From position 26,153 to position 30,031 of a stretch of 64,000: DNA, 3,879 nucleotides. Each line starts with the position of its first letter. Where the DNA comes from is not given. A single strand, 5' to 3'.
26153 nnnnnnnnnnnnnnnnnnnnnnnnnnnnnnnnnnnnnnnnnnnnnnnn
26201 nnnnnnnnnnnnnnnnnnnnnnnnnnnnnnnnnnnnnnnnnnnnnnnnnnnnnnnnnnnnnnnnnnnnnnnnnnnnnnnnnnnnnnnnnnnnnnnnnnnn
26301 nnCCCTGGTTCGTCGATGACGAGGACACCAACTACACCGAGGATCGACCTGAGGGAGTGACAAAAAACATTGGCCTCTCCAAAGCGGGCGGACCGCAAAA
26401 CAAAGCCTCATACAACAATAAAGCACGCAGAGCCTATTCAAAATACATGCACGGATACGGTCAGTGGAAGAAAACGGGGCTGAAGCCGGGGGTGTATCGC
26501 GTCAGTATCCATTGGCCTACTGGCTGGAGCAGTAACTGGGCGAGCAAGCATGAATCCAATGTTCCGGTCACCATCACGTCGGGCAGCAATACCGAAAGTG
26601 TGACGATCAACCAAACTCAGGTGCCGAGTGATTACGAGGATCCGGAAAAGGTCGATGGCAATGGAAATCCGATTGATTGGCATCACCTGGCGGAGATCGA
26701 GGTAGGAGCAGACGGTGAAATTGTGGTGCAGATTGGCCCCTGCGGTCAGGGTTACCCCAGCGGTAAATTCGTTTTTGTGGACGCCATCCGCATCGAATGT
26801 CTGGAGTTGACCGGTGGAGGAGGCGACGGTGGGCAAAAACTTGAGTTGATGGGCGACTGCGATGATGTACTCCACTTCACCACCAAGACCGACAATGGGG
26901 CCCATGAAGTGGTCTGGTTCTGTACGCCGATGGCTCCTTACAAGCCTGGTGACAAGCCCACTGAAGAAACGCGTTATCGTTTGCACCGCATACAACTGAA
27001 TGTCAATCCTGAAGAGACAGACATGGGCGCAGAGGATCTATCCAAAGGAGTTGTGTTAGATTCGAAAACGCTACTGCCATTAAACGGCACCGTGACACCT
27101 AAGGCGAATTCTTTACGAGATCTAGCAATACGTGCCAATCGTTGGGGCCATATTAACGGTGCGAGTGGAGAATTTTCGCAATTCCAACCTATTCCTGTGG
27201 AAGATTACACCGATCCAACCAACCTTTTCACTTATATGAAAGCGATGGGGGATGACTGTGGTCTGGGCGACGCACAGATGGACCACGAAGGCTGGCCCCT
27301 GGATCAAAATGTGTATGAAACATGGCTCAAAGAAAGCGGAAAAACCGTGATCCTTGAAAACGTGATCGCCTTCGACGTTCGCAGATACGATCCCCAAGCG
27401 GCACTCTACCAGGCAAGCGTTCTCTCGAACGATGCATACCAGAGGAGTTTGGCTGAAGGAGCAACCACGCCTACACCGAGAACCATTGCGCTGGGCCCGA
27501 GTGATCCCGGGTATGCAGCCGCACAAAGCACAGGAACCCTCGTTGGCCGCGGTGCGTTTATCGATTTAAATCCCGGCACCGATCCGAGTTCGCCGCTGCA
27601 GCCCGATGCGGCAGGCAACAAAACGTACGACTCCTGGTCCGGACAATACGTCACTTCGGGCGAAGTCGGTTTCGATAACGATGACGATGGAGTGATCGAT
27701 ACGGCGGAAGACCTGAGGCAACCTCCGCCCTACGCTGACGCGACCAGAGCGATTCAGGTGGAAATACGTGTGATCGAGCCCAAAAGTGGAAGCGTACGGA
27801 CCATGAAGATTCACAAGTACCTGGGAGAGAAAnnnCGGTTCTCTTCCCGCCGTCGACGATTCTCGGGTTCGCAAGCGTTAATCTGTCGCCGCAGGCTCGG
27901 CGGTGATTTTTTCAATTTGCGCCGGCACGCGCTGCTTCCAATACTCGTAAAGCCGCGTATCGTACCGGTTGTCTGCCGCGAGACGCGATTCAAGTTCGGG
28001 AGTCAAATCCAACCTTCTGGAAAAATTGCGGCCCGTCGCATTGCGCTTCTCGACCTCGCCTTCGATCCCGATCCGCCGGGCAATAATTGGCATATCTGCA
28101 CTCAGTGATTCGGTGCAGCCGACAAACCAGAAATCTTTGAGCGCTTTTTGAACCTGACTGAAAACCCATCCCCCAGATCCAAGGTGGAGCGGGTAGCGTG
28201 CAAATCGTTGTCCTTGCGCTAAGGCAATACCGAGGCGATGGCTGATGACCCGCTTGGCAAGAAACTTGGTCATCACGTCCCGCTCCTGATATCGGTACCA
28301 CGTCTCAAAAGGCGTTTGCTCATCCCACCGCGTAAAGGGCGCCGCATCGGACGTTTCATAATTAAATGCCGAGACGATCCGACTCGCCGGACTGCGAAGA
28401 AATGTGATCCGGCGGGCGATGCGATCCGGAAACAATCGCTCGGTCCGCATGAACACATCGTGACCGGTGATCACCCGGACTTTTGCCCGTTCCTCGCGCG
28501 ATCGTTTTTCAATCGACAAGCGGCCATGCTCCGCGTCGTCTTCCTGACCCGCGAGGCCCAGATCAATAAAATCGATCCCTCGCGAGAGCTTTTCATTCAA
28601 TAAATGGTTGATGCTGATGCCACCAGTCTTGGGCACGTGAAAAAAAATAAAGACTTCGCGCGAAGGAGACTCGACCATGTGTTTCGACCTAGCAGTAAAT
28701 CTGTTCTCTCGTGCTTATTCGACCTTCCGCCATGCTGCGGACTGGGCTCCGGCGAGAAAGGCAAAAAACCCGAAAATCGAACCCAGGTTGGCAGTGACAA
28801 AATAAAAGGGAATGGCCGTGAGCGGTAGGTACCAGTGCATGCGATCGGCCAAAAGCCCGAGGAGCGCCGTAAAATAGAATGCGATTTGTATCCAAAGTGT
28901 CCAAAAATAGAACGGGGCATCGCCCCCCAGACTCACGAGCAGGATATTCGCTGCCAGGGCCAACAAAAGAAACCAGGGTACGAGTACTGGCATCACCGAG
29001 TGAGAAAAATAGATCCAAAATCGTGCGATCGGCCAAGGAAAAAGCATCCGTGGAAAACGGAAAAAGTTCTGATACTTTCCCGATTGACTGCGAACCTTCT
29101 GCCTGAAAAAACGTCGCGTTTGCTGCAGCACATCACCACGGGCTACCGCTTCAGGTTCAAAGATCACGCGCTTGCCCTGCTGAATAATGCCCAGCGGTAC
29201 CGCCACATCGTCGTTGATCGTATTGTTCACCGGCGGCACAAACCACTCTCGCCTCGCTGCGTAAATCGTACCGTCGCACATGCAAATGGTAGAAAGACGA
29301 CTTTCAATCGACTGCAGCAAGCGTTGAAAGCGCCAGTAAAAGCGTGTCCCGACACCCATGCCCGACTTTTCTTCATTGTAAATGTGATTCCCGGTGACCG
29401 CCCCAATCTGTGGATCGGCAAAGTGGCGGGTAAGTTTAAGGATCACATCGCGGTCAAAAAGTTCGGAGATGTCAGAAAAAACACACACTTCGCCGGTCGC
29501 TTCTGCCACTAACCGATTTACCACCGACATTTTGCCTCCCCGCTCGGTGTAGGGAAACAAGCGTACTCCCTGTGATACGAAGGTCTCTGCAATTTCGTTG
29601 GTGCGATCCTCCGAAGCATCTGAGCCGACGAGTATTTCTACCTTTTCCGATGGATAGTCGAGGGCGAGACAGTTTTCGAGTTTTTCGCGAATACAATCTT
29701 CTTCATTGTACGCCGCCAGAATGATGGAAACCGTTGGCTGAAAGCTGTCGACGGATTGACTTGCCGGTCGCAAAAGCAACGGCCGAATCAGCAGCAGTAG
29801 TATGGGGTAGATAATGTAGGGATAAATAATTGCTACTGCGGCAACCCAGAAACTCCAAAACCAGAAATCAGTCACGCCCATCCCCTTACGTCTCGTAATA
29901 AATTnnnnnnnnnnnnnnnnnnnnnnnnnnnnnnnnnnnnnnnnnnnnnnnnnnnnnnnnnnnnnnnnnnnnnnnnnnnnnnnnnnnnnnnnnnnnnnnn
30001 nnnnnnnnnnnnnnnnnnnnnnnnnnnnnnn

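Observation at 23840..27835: Pilin-like proteins displaying three Golvesin/Xly-type carbohydrate-binding modules, placed directly behind exosortase, Wzc and EpsI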

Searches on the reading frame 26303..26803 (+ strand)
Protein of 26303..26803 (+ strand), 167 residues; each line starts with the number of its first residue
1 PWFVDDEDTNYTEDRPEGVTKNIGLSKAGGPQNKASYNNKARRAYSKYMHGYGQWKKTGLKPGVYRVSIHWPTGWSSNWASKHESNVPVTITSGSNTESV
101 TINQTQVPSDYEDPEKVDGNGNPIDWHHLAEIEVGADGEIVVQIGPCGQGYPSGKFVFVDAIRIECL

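Call 68: search_protein_families(library=pfam, proteins=[window:26303-26803:+], max_evalue=10)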
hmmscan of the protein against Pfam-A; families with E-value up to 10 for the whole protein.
window:26303-26803:+ (167 aa): 2 families
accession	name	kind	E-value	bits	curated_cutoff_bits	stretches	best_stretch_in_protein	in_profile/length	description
PF25275.1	Golvesin_C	-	0.0096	16.4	31.6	1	33-107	23-91/132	Golvesin C-terminal domain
PF17210.9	SdrD_B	-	0.088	13.5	29.7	1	51-113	46-105/112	SdrD B-like domain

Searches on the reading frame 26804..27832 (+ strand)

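Call 68: search_protein_families(library=pfam, proteins=[window:26804-27832:+], max_evalue=10)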
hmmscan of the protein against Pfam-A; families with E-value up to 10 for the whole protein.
window:26804-27832:+ (343 aa): 1 family
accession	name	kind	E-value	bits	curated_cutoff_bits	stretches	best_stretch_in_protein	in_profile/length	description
PF24182.1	G1RFP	-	0.0072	16.4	22.6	1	287-305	14-32/36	Gene 1 ring forming protein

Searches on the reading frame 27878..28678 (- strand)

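Call 3: search_protein_families(library=pfam, proteins=[window:27878-28678:-], max_evalue=0.01)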
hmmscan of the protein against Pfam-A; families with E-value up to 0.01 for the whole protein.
window:27878-28678:- (266 aa): 1 family
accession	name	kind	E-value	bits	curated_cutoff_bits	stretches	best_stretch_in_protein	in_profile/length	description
PF03567.20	Sulfotransfer_2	-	3.1e-07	31.2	22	1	7-243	8-248/252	Sulfotransferase family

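Call 4: search_protein_families(library=ncbifam, proteins=[window:27878-28678:-], max_evalue=0.01)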
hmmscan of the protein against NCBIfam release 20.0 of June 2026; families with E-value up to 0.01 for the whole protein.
window:27878-28678:- (266 aa): 0 families

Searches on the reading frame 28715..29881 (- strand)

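Call 3: search_protein_families(library=pfam, proteins=[window:28715-29881:-], max_evalue=0.01)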
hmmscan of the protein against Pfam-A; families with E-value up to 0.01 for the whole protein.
window:28715-29881:- (388 aa): 4 families
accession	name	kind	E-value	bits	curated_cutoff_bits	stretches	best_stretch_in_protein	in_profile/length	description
PF00535.33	Glycos_transf_2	-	9.1e-19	68.4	23.3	1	52-213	1-163/168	Glycosyl transferase family 2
PF13641.12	Glyco_tranf_2_3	-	2e-12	48.1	27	1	49-264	1-226/230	Glycosyltransferase like family 2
PF13632.12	Glyco_trans_2_3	-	4.1e-06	27.2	27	1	142-337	11-196/198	Glycosyl transferase family group 2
PF13506.12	Glyco_transf_21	-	6e-05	23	21.7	1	117-261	18-168/174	Glycosyl transferase family 21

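Call 4: search_protein_families(library=ncbifam, proteins=[window:28715-29881:-], max_evalue=0.01)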
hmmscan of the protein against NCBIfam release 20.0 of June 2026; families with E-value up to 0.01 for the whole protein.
window:28715-29881:- (388 aa): 19 families
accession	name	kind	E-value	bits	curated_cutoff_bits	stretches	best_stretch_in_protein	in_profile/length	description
TIGR03937.1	PgaC_IcaA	equivalog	2.4e-21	76.2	422.3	1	44-316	40-317/407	poly-beta-1,6-N-acetyl-D-glucosamine synthase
TIGR03965.1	mycofact_glyco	equivalog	1.1e-13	50.9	280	1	32-165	58-190/467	mycofactocin biosynthesis glycosyltransferase MftF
TIGR03111.1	glyc2_xrt_Gpos1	hypoth_equivalog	9.6e-12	44.4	363.95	1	4-172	5-175/439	TIGR03111 family XrtG-associated glycosyltransferase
TIGR04242.1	nodulat_NodC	equivalog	2.4e-09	36.6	550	1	46-265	45-280/395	chitooligosaccharide synthase NodC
NF041865.1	EpsU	equivalog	1.6e-06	27.4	700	1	39-99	28-89/394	exopolysaccharide biosynthesis GT2 family glycosyltransferase EpsU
NF007482.0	PRK10073.1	equivalog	2.9e-06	26.5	423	1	47-152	4-108/334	glycosyltransferase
NF038299.1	EPS_HpsN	equivalog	6e-06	25.5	425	1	49-166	1-119/317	hormogonium polysaccharide biosynthesis glycosyltransferase HpsN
TIGR03469.1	HpnB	hypoth_equivalog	6.3e-06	25.5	379.25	1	41-103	36-97/386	hopene-associated glycosyltransferase HpnB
NF041875.1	EPS_EpsD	equivalog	7e-06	25.7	370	1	51-138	1-88/325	exopolysaccharide biosynthesis glycosyltransferase EpsD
NF053739.1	GlytfEpsEBac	equivalog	2.1e-05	23.6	450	1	49-135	1-88/265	glycosyltransferase EpsE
NF008558.0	PRK11498.1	equivalog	3e-05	22.1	992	1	31-161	254-385/872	UDP-forming cellulose synthase catalytic subunit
NF010496.0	PRK13915.1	equivalog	4e-05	22.8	262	1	49-162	31-151/307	glucosyl-3-phosphoglycerate synthase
NF047683.1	TeichurnBiosyTuaG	equivalog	6.4e-05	22.7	400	1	46-147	3-104/252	teichuronic acid biosynthesis protein TuaG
TIGR04283.1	glyco_like_mftF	equivalog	0.00016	21.3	182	1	51-135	1-78/221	TIGR04283 family arsenosugar biosynthesis glycosyltransferase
NF041391.1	DPhHxTase_Halo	equivalog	0.00035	19.6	375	1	56-169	2-107/213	dolichyl-phosphate hexose transferase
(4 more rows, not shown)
